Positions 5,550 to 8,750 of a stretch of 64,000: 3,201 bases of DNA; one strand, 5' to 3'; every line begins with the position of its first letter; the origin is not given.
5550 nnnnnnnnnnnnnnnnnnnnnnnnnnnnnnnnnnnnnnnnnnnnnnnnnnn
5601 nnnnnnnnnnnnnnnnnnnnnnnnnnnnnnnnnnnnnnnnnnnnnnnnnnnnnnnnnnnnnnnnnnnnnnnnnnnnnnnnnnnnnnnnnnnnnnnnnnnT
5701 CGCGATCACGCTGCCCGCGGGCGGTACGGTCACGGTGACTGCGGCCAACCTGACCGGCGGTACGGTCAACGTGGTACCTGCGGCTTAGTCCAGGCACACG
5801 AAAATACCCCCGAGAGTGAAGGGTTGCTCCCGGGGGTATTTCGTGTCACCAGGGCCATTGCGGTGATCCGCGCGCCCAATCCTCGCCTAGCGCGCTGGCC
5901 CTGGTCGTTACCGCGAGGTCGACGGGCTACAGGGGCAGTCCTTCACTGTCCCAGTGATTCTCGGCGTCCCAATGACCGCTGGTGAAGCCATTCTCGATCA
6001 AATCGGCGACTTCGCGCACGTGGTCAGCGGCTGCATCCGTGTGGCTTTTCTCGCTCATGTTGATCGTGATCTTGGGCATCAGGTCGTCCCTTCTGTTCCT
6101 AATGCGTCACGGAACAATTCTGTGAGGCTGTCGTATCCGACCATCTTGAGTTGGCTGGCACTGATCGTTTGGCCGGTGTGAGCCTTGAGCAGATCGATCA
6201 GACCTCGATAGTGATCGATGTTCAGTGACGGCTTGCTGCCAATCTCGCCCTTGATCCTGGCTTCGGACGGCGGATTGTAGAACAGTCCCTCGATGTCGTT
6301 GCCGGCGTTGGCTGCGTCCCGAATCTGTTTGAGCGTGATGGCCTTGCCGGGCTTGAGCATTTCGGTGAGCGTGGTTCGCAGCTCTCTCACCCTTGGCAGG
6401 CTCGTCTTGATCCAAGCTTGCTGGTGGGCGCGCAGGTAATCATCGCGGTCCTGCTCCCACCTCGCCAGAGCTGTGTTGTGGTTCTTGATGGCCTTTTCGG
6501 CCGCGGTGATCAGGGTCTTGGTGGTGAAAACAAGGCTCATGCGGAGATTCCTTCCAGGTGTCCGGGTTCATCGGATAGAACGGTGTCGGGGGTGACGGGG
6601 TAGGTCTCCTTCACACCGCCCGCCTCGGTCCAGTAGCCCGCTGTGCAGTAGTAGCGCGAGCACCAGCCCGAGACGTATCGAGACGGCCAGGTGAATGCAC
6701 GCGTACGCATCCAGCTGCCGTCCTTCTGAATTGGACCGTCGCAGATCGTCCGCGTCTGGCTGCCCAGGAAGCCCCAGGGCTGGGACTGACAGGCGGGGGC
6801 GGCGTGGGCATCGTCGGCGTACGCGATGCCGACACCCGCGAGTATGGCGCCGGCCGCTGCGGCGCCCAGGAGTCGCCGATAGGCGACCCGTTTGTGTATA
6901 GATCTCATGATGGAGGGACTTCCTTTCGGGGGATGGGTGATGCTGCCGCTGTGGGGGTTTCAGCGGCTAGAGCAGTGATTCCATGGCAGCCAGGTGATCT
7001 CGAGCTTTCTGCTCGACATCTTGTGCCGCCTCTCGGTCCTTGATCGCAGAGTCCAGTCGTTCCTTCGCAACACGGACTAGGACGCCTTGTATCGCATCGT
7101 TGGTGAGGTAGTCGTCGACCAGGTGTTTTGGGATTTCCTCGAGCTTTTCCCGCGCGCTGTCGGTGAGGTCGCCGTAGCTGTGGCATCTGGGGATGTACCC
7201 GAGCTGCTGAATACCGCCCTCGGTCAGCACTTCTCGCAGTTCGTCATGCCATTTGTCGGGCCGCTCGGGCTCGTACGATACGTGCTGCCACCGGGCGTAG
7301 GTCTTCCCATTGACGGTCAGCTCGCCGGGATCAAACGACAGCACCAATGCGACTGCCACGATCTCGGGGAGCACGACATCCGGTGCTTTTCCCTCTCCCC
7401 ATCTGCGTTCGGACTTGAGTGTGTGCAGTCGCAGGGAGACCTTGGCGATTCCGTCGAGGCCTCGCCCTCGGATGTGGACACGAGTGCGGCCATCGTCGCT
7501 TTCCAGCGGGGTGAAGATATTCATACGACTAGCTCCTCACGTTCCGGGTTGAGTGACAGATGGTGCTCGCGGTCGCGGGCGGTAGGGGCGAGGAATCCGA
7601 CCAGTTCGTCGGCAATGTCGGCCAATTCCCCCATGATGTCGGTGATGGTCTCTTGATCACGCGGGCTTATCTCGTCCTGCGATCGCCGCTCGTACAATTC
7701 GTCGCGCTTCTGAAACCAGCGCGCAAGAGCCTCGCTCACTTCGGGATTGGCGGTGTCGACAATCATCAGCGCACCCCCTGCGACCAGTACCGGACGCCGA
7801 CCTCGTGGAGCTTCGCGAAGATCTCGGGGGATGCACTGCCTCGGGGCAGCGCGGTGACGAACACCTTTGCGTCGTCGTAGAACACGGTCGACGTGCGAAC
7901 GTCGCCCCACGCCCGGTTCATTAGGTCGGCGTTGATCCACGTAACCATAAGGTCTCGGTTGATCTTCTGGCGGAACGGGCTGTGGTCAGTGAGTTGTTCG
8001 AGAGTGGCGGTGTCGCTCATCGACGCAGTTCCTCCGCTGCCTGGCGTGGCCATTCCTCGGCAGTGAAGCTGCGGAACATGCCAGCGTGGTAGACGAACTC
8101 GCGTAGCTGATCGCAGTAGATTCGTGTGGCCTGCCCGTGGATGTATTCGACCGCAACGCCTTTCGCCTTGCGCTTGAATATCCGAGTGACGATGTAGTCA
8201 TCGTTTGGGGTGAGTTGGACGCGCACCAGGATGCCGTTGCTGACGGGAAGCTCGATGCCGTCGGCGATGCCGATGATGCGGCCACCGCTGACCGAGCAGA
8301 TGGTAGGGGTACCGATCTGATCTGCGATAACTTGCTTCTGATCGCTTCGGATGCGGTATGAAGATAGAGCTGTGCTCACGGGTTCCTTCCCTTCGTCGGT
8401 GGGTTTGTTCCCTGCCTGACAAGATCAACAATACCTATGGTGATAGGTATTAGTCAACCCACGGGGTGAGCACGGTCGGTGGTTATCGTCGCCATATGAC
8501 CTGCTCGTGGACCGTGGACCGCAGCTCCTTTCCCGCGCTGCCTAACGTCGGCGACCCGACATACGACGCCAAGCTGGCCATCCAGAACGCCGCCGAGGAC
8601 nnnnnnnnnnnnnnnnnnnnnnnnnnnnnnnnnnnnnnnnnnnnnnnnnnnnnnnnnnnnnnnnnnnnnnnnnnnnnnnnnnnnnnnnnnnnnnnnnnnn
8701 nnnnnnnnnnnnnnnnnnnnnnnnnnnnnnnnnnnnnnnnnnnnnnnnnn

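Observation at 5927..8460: Seven-gene leftward cassette embedded between tail-tube and tail-assembly genes, driven by module copy 1 and ended by a strong bidirectional terminator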

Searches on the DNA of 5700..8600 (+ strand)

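Call 3: search_dna_similar(query=window:5700-8600:+, collection=phages, mode=near, max_rows=30)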
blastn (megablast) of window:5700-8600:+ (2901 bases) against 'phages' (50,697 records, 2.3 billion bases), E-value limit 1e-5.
Records with a match: 1; places in all: 1; records where one place covers at least 80% of the query: 0.
Best place of each record, by identity: 80-90% 1.
By first word of the organism name: Mycobacterium 1.
By host as written in the record: Mycobacterium smegmatis mc2 155 1.
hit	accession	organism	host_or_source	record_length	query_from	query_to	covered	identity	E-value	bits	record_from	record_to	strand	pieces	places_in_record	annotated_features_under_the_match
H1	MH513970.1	Mycobacterium phage Hangman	Mycobacterium smegmatis mc2 155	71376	143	224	3%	82.1%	3e-8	68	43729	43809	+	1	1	none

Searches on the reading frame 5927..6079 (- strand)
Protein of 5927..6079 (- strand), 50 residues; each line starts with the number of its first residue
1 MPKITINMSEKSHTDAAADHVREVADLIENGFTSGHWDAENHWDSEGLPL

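Call 10: search_protein_families(library=pfam, proteins=[window:5927-6079:-], max_evalue=1)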
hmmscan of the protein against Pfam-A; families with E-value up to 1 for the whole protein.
window:5927-6079:- (50 aa): 0 families

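Call 11: search_protein_families(library=phrogs, proteins=[window:5927-6079:-], max_evalue=1)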
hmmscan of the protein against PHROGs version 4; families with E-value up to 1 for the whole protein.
window:5927-6079:- (50 aa): 2 families
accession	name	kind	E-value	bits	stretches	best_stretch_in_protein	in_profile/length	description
phrog_16740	-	tail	0.13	12.5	1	4-40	348-384/399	tail protein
phrog_32645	-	unknown function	0.17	13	1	6-40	5-35/80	-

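Call 12: search_protein_families(library=padloc, proteins=[window:5927-6079:-], max_evalue=1)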
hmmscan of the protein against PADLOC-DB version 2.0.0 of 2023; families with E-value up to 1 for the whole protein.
window:5927-6079:- (50 aa): 0 families

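Call 38: search_protein_families(library=ncbifam, proteins=[window:5927-6079:-], max_evalue=1)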
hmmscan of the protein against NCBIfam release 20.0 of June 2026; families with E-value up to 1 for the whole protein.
window:5927-6079:- (50 aa): 0 families

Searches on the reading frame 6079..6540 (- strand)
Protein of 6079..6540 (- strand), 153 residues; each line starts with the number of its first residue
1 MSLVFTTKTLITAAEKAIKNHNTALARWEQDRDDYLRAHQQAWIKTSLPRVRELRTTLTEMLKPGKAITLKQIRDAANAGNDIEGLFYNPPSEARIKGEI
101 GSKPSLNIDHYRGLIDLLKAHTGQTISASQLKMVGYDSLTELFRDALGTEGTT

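Call 10: search_protein_families(library=pfam, proteins=[window:6079-6540:-], max_evalue=1)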
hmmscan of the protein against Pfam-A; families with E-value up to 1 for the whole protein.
window:6079-6540:- (153 aa): 0 families

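Call 11: search_protein_families(library=phrogs, proteins=[window:6079-6540:-], max_evalue=1)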
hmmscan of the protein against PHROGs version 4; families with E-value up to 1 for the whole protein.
window:6079-6540:- (153 aa): 2 families
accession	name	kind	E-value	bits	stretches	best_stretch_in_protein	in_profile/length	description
phrog_1371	-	unknown function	1.2e-42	146.9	1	1-151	1-157/160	-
phrog_30052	-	unknown function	0.082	14.2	1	11-42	13-44/132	-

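Call 12: search_protein_families(library=padloc, proteins=[window:6079-6540:-], max_evalue=1)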
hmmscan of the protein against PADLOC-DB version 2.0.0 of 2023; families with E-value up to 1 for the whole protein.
window:6079-6540:- (153 aa): 0 families

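Call 13: search_dna_similar(query=window:6079-6540:-, collection=phages, mode=protein, max_rows=30)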
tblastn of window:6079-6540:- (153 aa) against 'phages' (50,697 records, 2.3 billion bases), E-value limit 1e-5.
Records with a match: 123; places in all: 123; records where one place covers at least 80% of the query: 123.
Best place of each record, by identity: <60% 123.
By first word of the organism name: Mycobacterium 106; Gordonia 14; Mycolicibacterium 2; Rhodococcus 1.
By host as written in the record: Mycobacterium smegmatis mc2 155 63; Mycobacterium smegmatis mc#155 20; - 7; Gordonia terrae 3612 7; Gordonia rubripertincta NRRL B-16540 5; Mycobacterium smegamtis mc2 155 4; Mycobacterium smegmatis mc2155 3; Mycobacterium 3; and 7 more.
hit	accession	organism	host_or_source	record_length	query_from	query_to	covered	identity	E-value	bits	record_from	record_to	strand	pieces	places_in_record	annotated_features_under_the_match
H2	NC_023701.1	Mycobacterium phage Acadian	Mycobacterium smegmatis mc2 155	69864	1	151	99%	38.2%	1e-19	89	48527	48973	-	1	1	55: hypothetical protein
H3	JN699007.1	Mycobacterium phage Acadian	Mycobacterium smegmatis mc2 155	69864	1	151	99%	38.2%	1e-19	89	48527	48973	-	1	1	55: hypothetical protein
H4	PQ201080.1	Mycobacterium phage EastView9101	Mycobacterium smegmatis mc#155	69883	1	151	99%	38.1%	6e-20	91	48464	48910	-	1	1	54: hypothetical protein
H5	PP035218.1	Mycobacterium phage PRodriguez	Mycolicobacterium smegmatis mc^2 155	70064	1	151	99%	38.1%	6e-20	91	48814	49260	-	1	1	hypothetical protein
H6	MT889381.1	Mycobacterium phage Suigeneris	Mycobacterium smegmatis mc2 155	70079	1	151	99%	38.1%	1e-19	89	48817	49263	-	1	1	56: hypothetical protein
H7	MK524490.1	Mycobacterium phage Donny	Mycobacterium smegmatis mc#155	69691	1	151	99%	38.1%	3e-19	89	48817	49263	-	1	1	56: hypothetical protein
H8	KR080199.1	Mycobacterium phage Baee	Mycobacterium smegmatis mc2 155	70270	1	151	99%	37.8%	2e-19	89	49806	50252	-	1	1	56: hypothetical protein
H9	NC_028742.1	Mycobacterium phage Baee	Mycobacterium smegmatis mc2 155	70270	1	151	99%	37.8%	2e-19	89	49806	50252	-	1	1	56: hypothetical protein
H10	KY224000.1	Mycobacterium phage Rich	Mycobacterium smegmatis mc2 155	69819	1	151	99%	37.8%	2e-19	89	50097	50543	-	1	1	55: hypothetical protein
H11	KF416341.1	Mycobacterium phage Phelemich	Mycobacterium smegmatis mc2 155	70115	1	151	99%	37.8%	6e-18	85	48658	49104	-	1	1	53: hypothetical protein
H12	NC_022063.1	Mycobacterium phage Phelemich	Mycobacterium smegmatis mc2 155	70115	1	151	99%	37.8%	6e-18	85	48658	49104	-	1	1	53: hypothetical protein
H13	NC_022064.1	Mycobacterium phage Reprobate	Mycobacterium smegamtis mc2 155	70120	1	151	99%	37.8%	6e-18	85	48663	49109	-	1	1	54: hypothetical protein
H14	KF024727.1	Mycobacterium phage Reprobate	Mycobacterium smegamtis mc2 155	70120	1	151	99%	37.8%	6e-18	85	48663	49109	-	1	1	54: hypothetical protein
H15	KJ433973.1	Mycobacterium phage 39HC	-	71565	1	146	95%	38.5%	2e-14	75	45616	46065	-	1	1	hypothetical protein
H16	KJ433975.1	Mycobacterium phage 40BC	-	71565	1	146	95%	38.5%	2e-14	75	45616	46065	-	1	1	hypothetical protein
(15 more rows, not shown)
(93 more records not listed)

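Call 16: get_annotated_region(hit=H2, flank=5000)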
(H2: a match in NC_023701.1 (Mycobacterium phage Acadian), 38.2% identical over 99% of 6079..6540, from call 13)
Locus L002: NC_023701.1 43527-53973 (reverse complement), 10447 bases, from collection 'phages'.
description: Mycobacterium virus Acadian, complete genome.
organism: Mycobacterium phage Acadian (NCBI taxid 2902794)
taxonomy: Viruses; Duplodnaviria; Heunggongvirae; Uroviricota; Caudoviricetes; Bclasvirinae; Acadianvirus; Acadianvirus acadian
host: Mycobacterium smegmatis mc2 155; source: soil; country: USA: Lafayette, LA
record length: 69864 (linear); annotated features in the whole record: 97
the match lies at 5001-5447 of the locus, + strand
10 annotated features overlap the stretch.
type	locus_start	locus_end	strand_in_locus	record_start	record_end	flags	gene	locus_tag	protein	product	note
CDS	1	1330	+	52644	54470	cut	58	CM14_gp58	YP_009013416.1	DNA polymerase I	gp58; DNA pol I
CDS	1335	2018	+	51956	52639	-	57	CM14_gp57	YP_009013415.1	hypothetical protein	gp57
CDS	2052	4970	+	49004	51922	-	56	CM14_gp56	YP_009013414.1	DNA polymerase/primase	gp56; RepA helicase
CDS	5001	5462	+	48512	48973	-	55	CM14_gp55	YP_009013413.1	hypothetical protein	gp55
CDS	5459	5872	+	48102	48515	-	54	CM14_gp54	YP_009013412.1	hypothetical protein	gp54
CDS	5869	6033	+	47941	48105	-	53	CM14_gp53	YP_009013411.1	hypothetical protein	gp53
CDS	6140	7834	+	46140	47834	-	52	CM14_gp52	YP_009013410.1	DNA helicase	gp52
CDS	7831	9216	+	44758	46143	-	51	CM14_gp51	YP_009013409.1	exonuclease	gp51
CDS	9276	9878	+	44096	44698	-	50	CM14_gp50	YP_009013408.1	hypothetical protein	gp50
CDS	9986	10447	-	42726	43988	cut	49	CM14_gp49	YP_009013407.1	hypothetical protein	gp49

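Call 38: search_protein_families(library=ncbifam, proteins=[window:6079-6540:-], max_evalue=1)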
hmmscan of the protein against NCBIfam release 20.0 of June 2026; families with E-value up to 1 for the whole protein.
window:6079-6540:- (153 aa): 0 families

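Call 86: search_solved_structures(query=A4, max_evalue=5)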
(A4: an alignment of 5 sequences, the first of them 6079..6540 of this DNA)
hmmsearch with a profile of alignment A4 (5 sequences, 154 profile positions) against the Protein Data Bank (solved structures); distinct sequences matched with E-value up to 5: 7.
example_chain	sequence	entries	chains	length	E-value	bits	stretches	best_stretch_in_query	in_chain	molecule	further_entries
3jqh_A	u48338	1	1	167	0.00071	22.7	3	72-143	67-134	C-type lectin domain family 4 member M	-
6e11_1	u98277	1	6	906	0.076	16.1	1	9-127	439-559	Heat shock protein 101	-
6e10_1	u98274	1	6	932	0.079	16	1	9-127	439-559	Heat shock protein 101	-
6f24_A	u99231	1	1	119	0.26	14.4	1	48-121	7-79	C-terminal PH domain from PfAPH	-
6ywd_C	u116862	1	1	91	0.49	13.5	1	52-102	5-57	De novo designed protein 4H_01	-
5t5h_b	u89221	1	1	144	0.65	13.1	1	89-140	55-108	60S ribosomal protein L27A/L29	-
4fye_A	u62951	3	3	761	0.87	12.6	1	9-85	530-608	SidF, inhibitor of growth family, member 3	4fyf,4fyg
